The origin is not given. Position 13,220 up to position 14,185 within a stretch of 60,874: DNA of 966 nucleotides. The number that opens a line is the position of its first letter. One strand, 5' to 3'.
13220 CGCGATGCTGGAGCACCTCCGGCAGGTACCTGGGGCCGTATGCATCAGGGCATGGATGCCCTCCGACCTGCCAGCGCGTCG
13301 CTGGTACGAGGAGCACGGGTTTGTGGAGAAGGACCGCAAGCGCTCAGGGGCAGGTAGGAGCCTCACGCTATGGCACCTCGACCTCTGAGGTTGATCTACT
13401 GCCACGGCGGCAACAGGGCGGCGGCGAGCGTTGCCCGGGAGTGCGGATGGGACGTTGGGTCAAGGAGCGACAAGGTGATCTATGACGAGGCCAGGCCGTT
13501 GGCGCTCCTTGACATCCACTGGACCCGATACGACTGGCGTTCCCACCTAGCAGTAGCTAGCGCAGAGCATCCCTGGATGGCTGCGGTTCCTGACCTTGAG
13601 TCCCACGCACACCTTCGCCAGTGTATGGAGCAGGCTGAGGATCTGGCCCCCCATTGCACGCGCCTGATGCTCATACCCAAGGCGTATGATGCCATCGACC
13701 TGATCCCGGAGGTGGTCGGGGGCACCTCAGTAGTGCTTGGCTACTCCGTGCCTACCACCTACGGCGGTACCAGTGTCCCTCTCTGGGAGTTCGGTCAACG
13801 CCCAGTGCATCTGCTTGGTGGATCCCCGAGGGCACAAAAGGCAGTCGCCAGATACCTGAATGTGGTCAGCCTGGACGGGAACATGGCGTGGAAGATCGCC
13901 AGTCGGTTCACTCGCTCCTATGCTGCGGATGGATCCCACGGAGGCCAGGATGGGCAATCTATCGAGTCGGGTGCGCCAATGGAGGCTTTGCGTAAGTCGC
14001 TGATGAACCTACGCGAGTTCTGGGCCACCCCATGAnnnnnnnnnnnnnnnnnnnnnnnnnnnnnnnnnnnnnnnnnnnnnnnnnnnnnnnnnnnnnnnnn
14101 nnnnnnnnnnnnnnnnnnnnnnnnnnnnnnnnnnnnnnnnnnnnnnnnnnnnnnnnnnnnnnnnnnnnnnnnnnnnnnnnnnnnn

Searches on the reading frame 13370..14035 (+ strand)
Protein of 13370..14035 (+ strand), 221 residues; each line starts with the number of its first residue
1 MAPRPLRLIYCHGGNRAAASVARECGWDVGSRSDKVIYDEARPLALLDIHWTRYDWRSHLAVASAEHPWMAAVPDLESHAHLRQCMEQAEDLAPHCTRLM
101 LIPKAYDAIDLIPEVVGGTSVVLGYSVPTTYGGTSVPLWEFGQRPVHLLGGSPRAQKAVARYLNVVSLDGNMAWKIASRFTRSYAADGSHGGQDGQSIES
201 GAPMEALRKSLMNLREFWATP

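Call 49: search_protein_families(library=pfam, proteins=[window:13370-14035:+], max_evalue=0.1)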
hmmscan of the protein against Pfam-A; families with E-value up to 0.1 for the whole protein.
window:13370-14035:+ (221 aa): 1 family
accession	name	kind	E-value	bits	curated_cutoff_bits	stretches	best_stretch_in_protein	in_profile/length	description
PF20314.3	DUF6610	-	4e-45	154.3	27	1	22-218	1-197/198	Family of unknown function (DUF6610)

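Call 100: search_protein_families(library=phrogs, proteins=[window:13370-14035:+], max_evalue=0.01)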
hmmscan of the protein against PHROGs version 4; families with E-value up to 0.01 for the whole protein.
window:13370-14035:+ (221 aa): 2 families
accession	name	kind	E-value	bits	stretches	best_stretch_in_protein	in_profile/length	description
phrog_16059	-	unknown function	1.2e-17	65.3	1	22-181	35-194/304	-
phrog_23010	-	unknown function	2.4e-13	51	1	20-185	133-303/386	-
